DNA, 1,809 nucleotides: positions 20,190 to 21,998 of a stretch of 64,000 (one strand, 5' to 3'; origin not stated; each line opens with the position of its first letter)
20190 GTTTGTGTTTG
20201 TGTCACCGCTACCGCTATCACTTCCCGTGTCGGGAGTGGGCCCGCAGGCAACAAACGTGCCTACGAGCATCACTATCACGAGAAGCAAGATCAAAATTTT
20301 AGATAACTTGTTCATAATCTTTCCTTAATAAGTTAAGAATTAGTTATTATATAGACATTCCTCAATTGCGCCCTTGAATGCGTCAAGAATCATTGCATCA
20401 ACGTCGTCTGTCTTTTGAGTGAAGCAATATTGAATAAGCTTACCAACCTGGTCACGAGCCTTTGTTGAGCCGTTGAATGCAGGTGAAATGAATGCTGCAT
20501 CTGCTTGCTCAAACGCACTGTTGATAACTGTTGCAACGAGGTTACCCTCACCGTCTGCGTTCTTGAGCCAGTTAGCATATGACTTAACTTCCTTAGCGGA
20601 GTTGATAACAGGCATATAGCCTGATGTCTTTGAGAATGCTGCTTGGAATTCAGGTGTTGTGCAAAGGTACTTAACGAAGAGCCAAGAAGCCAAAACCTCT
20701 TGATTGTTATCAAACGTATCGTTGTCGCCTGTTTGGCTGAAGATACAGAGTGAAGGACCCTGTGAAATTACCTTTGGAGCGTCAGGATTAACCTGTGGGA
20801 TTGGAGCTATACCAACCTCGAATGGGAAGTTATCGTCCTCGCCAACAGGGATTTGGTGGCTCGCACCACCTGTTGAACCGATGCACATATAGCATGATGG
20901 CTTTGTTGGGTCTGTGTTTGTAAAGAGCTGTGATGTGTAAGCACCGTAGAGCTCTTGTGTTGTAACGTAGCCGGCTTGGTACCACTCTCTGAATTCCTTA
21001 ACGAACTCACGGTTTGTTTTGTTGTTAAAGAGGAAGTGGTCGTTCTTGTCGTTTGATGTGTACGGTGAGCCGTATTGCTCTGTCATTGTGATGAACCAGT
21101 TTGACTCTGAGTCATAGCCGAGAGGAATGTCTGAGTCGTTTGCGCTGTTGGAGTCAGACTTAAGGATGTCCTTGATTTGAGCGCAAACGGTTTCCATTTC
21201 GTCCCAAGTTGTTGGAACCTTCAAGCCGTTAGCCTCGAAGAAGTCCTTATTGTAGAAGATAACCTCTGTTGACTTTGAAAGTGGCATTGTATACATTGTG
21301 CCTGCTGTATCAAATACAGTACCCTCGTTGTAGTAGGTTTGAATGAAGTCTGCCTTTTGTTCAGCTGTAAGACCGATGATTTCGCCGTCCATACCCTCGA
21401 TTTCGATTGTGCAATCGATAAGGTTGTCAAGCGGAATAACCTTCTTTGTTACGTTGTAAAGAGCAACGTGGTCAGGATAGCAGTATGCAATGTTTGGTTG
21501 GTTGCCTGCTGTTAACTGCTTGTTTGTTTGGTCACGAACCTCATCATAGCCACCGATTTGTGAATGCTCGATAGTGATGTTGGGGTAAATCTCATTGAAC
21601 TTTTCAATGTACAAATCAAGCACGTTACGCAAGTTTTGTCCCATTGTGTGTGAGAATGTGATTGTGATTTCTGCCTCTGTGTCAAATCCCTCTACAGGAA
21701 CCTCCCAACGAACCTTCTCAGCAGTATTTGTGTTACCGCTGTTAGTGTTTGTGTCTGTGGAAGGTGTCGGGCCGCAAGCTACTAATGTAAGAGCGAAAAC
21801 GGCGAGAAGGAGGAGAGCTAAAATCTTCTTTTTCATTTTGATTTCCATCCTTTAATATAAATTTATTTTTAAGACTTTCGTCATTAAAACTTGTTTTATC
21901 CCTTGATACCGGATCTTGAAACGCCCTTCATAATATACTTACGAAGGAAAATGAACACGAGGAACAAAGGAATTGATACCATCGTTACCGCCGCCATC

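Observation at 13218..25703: Candidate extracellular nucleic-acid capture, degradation and import system: a CUT1-type ABC importer co-transcribed with tethered nucleases, convergent on the nucleoside salvage cluster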

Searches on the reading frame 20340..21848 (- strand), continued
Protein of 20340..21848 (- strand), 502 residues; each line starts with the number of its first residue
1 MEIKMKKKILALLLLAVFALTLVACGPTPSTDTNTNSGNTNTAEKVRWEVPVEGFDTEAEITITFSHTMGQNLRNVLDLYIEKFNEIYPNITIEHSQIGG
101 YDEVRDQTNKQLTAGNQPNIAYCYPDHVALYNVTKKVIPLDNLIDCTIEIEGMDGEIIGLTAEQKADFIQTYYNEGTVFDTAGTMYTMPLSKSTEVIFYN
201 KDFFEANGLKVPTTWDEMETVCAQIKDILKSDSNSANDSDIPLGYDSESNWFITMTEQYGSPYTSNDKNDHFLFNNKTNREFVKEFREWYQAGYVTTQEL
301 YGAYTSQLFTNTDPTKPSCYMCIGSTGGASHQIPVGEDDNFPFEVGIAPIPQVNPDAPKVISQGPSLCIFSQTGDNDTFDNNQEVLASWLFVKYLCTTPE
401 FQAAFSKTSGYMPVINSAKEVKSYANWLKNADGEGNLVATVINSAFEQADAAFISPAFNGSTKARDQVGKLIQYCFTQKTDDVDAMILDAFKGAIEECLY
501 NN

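Call 53: search_solved_structures(query=A1, max_evalue=0.00001, show_alignments=3)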
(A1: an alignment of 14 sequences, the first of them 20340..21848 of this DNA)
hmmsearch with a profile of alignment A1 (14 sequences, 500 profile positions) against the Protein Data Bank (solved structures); distinct sequences matched with E-value up to 0.00001: 42.
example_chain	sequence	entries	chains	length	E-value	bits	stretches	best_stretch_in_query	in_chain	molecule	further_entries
7c0y_A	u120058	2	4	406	6.9e-23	84.1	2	346-431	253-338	Sugar ABC transporter, periplasmic sugar-binding protein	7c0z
7c16_A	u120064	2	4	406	7e-23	84.1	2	346-431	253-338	Sugar ABC transporter, periplasmic sugar-binding protein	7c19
7c0x_A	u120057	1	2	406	7.5e-23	84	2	346-431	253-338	Sugar ABC transporter, periplasmic sugar-binding protein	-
7c0f_A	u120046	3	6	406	7.6e-23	83.9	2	346-431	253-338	Sugar ABC transporter, periplasmic sugar-binding protein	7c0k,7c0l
7c0v_A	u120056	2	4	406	8e-23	83.9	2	346-431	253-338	Sugar ABC transporter, periplasmic sugar-binding protein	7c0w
7c0t_A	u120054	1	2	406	1.6e-22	82.8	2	346-431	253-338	Sugar ABC transporter, periplasmic sugar-binding protein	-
7c0u_A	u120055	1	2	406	3.4e-22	81.8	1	346-431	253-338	Sugar ABC transporter, periplasmic sugar-binding protein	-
7c0o_A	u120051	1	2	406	4.2e-22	81.5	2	346-431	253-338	Sugar ABC transporter, periplasmic sugar-binding protein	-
7c0r_A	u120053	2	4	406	4.3e-22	81.5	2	346-431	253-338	Sugar ABC transporter, periplasmic sugar-binding protein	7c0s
7c14_A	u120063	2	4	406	9.2e-22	80.4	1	188-230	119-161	Sugar ABC transporter, periplasmic sugar-binding protein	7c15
7c1b_A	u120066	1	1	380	6e-16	61.2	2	346-431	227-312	Sugar ABC transporter, periplasmic sugar-binding protein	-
6x84_A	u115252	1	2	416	1.7e-15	59.7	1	64-434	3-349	sn-glycerol-3-phosphate-binding periplasmic protein UgpB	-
4aq4_A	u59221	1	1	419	2.3e-15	59.3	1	64-232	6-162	SN-GLYCEROL-3-PHOSPHATE-BINDING PERIPLASMIC PROTEIN UGPB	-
9lff_A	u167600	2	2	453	1.3e-11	46.9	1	188-230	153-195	SN-glycerol-3-phophate ABC transporter, periplasmic SN-glycerol-3-phosphate-binding protei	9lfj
2heu_A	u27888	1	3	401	7.1e-11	44.5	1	186-232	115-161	Sugar ABC transporter, sugar-binding protein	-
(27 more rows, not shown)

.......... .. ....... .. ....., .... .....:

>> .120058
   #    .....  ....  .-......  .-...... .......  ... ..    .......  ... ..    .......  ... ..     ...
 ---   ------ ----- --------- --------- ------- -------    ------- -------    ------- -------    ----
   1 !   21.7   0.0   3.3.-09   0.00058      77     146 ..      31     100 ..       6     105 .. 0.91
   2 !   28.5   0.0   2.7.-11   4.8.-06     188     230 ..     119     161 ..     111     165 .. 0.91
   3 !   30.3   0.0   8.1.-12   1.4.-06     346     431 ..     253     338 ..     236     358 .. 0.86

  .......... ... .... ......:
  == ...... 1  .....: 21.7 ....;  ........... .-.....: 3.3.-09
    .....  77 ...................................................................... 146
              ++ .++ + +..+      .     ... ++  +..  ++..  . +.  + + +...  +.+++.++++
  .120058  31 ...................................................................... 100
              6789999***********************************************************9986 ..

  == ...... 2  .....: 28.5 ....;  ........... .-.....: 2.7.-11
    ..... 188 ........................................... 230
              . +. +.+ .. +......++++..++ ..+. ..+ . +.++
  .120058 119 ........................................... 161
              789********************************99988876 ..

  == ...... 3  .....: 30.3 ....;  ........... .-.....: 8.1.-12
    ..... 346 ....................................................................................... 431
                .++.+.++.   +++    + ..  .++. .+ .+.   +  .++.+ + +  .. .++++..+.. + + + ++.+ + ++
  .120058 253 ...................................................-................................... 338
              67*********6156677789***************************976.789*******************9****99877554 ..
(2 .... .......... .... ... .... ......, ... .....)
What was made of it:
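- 20340..21848 (-): Lipoprotein substrate-binding protein (CUT1 type); predicted ligand is a phosphodiester- or phosphate-bearing nucleic-acid fragment. Family profile against PDB: T. thermophilus dinucleotide-binding protein 84 bits, UgpB 59.7 bits, sugar SBPs at most 47 bits (call 53).
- On Dinucleotide-binding SBP (T. thermophilus, PDB 7C0F group): 84 bits, E 7e-23, the top of 42 PDB hits (call 53).
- UgpB scores 59.7 bits and sugar binders at most 47 bits (call 53). The dinucleotide binder outscores UgpB by 24 bits (call 53).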

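Call 54: fold_search(model_id=the predicted structure, library=pdb)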
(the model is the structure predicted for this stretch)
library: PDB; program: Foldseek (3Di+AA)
matches with E <= 10: 1344; with E <= 0.001: 765
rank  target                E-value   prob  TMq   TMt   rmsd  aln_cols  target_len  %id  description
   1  7c14_A                2.9e-22  1.00  0.61  0.75   4.7       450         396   20  Crystal structure of a dinucleotide-binding protein (Q274A) of ABC transporter endogenously bound to uridylyl-3'-5'-ph (released 2021-03-10)
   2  7c0l_A                5.9e-22  1.00  0.60  0.74   5.0       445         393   20  Crystal structure of a dinucleotide-binding protein of ABC transporter endogenously bound to uridylyl-3'-5'-phospho-gu (released 2021-03-10)
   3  7c0v_B                7.4e-22  1.00  0.61  0.75   4.8       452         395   20  Crystal structure of a dinucleotide-binding protein (Y224A) of ABC transporter endogenously bound to uridylyl-3'-5'-ph (released 2021-03-10)
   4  7c14_B                9.7e-22  1.00  0.61  0.75   4.9       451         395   20  Crystal structure of a dinucleotide-binding protein (Q274A) of ABC transporter endogenously bound to uridylyl-3'-5'-ph (released 2021-03-10)
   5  7c0x_A                1.4e-21  1.00  0.60  0.74   4.9       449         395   20  Crystal structure of a dinucleotide-binding protein (T240A) of ABC transporter endogenously bound to uridylyl-3'-5'-ph (released 2021-03-10)
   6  7c0f_A                1.6e-21  1.00  0.60  0.74   4.9       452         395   20  Crystal structure of a dinucleotide-binding protein of ABC transporter endogenously bound to uridylyl-3'-5'-phospho-gu (released 2021-03-10)
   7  7c15_B                1.8e-21  1.00  0.61  0.76   4.6       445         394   20  Crystal structure of a dinucleotide-binding protein (Q274A) of ABC transporter endogenously bound to uridylyl-3'-5'-ph (released 2021-03-10)
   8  7c0v_A                2.0e-21  1.00  0.61  0.75   4.7       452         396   20  Crystal structure of a dinucleotide-binding protein (Y224A) of ABC transporter endogenously bound to uridylyl-3'-5'-ph (released 2021-03-10)
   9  7c0z_B                2.1e-21  1.00  0.61  0.76   4.8       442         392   19  Crystal structure of a dinucleotide-binding protein (Y246A) of ABC transporter endogenously bound to uridylyl-3'-5'-ph (released 2021-03-10)
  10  7c0o_A                2.1e-21  1.00  0.61  0.75   4.7       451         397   20  Crystal structure of a dinucleotide-binding protein (Y56F) of ABC transporter endogenously bound to uridylyl-3'-5'-pho (released 2021-03-10)
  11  7c0k_B                3.1e-21  1.00  0.61  0.74   4.7       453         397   19  Crystal structure of a dinucleotide-binding protein of ABC transporter endogenously bound to uridylyl-3'-5'-phospho-gu (released 2021-03-10)
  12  7c0t_B                3.3e-21  1.00  0.60  0.74   4.9       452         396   19  Crystal structure of a dinucleotide-binding protein (N81A) of ABC transporter endogenously bound to uridylyl-3'-5'-pho (released 2021-03-10)
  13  7c0y_B                3.9e-21  1.00  0.60  0.74   4.9       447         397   21  Crystal structure of a dinucleotide-binding protein (Y246A) of ABC transporter endogenously bound to uridylyl-3'-5'-ph (released 2021-03-10)
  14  7c0y_A                4.3e-21  1.00  0.60  0.74   4.8       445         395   20  Crystal structure of a dinucleotide-binding protein (Y246A) of ABC transporter endogenously bound to uridylyl-3'-5'-ph (released 2021-03-10)
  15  7c19_A                5.1e-21  1.00  0.60  0.74   4.8       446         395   20  Crystal structure of a dinucleotide-binding protein (Y224A/Y246A) of ABC transporter endogenously bound to uridylyl-3' (released 2021-03-10)
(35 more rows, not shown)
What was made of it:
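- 20340..21848 (-): The top 25 Foldseek hits are all that protein (call 54).
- On Dinucleotide-binding SBP (T. thermophilus, PDB 7C0F group): Foldseek ranks 1-25, E about 1e-21 to 3e-22 (call 54).
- The top 25 Foldseek hits are that same protein (call 54). Its AF2 model is mediocre (pLDDT 65.6, pTM 0.66), and TM-scores to UgpB and MalE are about the same (call 54).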

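Call 75: search_protein_families(library=pfam, proteins=[L011:13262-17434:+, L065:12880-19257:+, L040:12872-16240:+, L034:12982-16041:+, L049:12771-15785:+, L046:3300-6098:+, L027:12909-15614:+, L045:12904-15528:+], max_evalue=0.001)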
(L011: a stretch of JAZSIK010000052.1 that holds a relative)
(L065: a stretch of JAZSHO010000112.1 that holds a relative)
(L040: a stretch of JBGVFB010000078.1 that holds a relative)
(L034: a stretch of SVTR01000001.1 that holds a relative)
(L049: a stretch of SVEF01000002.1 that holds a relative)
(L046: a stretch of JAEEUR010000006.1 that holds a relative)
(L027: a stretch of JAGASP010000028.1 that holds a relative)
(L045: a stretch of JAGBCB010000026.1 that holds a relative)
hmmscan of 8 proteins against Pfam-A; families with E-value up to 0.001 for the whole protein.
L011:13262-17434:+ (1390 aa): 2 families
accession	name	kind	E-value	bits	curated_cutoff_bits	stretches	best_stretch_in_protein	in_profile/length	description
PF20578.4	aBig_2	-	1.1e-07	32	27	1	420-507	4-88/89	Atrophied bacterial Ig domain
PF01336.31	tRNA_anti-codon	-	2.6e-06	27.7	27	0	222-289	1-68/75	OB-fold nucleic acid binding domain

L065:12880-19257:+ (2125 aa): 6 families
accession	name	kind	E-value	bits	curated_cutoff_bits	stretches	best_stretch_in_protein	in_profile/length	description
PF01336.31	tRNA_anti-codon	-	2.6e-18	66.2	27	0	507-575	2-67/75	OB-fold nucleic acid binding domain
PF23104.1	Zf-C2H2_ZNF451_6th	-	4.5e-09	36.7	27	0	1544-1564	3-21/25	Sixth Zinc fingers C2H2 type, ZNF451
PF13437.12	HlyD_3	-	3.3e-06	28.2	22.2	0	618-649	66-97/106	HlyD family secretion protein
PF13567.11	DUF4131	-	2e-05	24.8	31.6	0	2039-2102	67-133/165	Domain of unknown function (DUF4131)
PF19099.5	DUF5786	-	5.6e-05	24.2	26.9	0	1983-2006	25-48/55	Family of unknown function (DUF5786)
PF13100.11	OstA_2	-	0.00025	21.1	21.2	0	1860-1954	57-150/158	OstA-like protein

L040:12872-16240:+ (1122 aa): 2 families
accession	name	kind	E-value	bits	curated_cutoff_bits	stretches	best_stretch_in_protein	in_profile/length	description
PF01336.31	tRNA_anti-codon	-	6.2e-20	71.3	27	0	702-774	1-72/75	OB-fold nucleic acid binding domain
PF13567.11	DUF4131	-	2.8e-07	30.8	31.6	0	793-881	53-146/165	Domain of unknown function (DUF4131)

L034:12982-16041:+ (1019 aa): 0 families

L049:12771-15785:+ (1004 aa): 1 family
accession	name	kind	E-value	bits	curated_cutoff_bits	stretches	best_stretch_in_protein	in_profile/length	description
PF01336.31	tRNA_anti-codon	-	1.3e-12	47.9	27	0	218-243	41-67/75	OB-fold nucleic acid binding domain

L046:3300-6098:+ (932 aa): 3 families
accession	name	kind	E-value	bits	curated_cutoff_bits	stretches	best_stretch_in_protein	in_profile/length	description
PF19103.5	DUF5790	-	3.9e-05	24.7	26.8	0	537-602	19-84/126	Family of unknown function (DUF5790)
PF20578.4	aBig_2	-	5.7e-05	23.3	27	1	401-456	32-88/89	Atrophied bacterial Ig domain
PF19135.5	DUF5818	-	0.00027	20.9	27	0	188-237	7-45/57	Protein of unknown function (DUF5818)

L027:12909-15614:+ (901 aa): 0 families

L045:12904-15528:+ (874 aa): 3 families
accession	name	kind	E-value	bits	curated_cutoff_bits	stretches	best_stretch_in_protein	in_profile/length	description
PF01336.31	tRNA_anti-codon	-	1.2e-09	38.4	27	0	322-345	42-66/75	OB-fold nucleic acid binding domain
PF19135.5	DUF5818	-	0.00038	20.4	27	0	314-344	20-49/57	Protein of unknown function (DUF5818)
PF22010.2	OrtA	-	0.00061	20.2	27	0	631-668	54-91/94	AKP thiolase subunit OrtA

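Call 82: search_protein_families(library=pfam, proteins=[L052:12851-14191:+, L052:14672-17629:-, L052:17642-19600:-, L052:19652-20185:+, L036:12789-14564:+, L036:15034-16374:-, L036:17020-18765:+, L047:12782-14560:+], max_evalue=0.001)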
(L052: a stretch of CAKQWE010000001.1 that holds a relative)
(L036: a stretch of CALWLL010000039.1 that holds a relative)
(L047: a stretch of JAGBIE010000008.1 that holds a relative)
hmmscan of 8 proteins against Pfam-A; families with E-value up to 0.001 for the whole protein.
L052:12851-14191:+ (446 aa): 2 families
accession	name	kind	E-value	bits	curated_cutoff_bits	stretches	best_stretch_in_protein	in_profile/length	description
PF01336.31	tRNA_anti-codon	-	0.00016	22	27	0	211-233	43-66/75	OB-fold nucleic acid binding domain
PF13567.11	DUF4131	-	0.00017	21.8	31.6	0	161-227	63-132/165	Domain of unknown function (DUF4131)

L052:14672-17629:- (985 aa): 3 families
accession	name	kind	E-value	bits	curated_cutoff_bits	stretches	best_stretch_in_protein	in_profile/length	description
PF19778.5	RE_endonuc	-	1.5e-24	86.3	23.4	1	859-968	1-105/108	Endonuclease domain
PF04851.21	ResIII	-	1.8e-18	67.4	22.5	1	10-253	6-163/164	Type III restriction enzyme, res subunit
PF00270.35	DEAD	-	3.8e-05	23.9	26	0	75-112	18-56/167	DEAD/DEAH box helicase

L052:17642-19600:- (652 aa): 2 families
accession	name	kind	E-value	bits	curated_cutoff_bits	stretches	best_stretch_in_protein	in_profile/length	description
PF01555.25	N6_N4_Mtase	-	3e-35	122.6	26.7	1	135-443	1-200/221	DNA methylase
PF18273.6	T3RM_EcoP15I_C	-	7.9e-30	103.5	25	1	547-642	1-95/97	Type III R-M EcoP15I C-terminal domain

L052:19652-20185:+ (177 aa): 2 families
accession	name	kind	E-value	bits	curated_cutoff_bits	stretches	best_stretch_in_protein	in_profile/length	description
PF10387.14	DUF2442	-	8.8e-06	26.3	23.9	1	6-71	1-62/72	Protein of unknown function (DUF2442)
PF12728.13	HTH_17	-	6e-05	23.7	27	1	98-137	2-40/51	Helix-turn-helix domain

L036:12789-14564:+ (591 aa): 4 families
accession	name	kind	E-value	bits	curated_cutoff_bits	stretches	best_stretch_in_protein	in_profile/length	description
PF01336.31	tRNA_anti-codon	-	2.4e-12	47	27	0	148-219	2-67/75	OB-fold nucleic acid binding domain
PF19099.5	DUF5786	-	0.0003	21.9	26.9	0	456-478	27-49/55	Family of unknown function (DUF5786)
PF24339.2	OB_DEPS-1_3rd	-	0.00072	19.7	27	0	148-175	5-32/63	P-granule-associated protein DEPS-1, third OB-fold domain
PF13100.11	OstA_2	-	0.00083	19.4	21.2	0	198-286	60-143/158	OstA-like protein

L036:15034-16374:- (446 aa): 2 families
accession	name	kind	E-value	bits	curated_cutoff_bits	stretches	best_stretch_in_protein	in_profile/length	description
PF13930.12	Endonuclea_NS_2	-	1.7e-20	74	27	1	220-344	11-128/132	DNA/RNA non-specific endonuclease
PF01223.29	Endonuclease_NS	-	8.7e-07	29.2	23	1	261-335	74-151/223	DNA/RNA non-specific endonuclease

L036:17020-18765:+ (581 aa): 2 families
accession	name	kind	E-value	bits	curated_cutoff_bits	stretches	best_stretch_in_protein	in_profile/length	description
PF01336.31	tRNA_anti-codon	-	1.2e-05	25.6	27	0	230-304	1-63/75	OB-fold nucleic acid binding domain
PF14436.11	EndoU_bacteria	-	0.00062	20.6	25.3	0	411-493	44-119/129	Bacterial EndoU nuclease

L047:12782-14560:+ (592 aa): 3 families
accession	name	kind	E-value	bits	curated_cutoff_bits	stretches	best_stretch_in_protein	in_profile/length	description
PF14575.11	EphA2_TM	-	1.9e-06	28.9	28.9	0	198-218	46-66/74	Ephrin type-A receptor 2 transmembrane domain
PF12900.13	Pyridox_ox_2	-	0.0005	20.5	27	0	432-496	12-67/140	Pyridoxamine 5'-phosphate oxidase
PF00952.22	Bunya_nucleocap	-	0.00052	20.5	25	0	377-407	125-155/229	Bunyavirus nucleocapsid (N) protein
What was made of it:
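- The same slot in L036 holds an Endonuclease_NS_2 protein and an OB plus weak EndoU-like protein (call 82). The equivalent slot elsewhere holds an OB plus weak EndoU-like protein (call 82).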

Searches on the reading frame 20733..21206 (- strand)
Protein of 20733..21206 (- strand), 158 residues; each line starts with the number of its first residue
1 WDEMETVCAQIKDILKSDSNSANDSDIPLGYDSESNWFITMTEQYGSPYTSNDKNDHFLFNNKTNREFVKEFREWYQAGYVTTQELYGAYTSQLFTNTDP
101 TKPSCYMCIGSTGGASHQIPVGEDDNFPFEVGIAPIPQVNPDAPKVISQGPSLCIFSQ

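Call 76: search_solved_structures(query=window:20733-21206:-, max_evalue=10, show_alignments=5)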
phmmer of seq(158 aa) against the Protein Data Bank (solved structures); distinct sequences matched with E-value up to 10: 0.
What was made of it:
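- On Dinucleotide-binding SBP (T. thermophilus, PDB 7C0F group): Y224, T240 and Y246 lie in a region that did not align (call 76).
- Three of the eight ligand residues could not be aligned (call 76).
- Tried and rejected: Remaining ligand residues: an attempt to align the middle of the SBP to the dinucleotide binder gave no hit (call 76).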
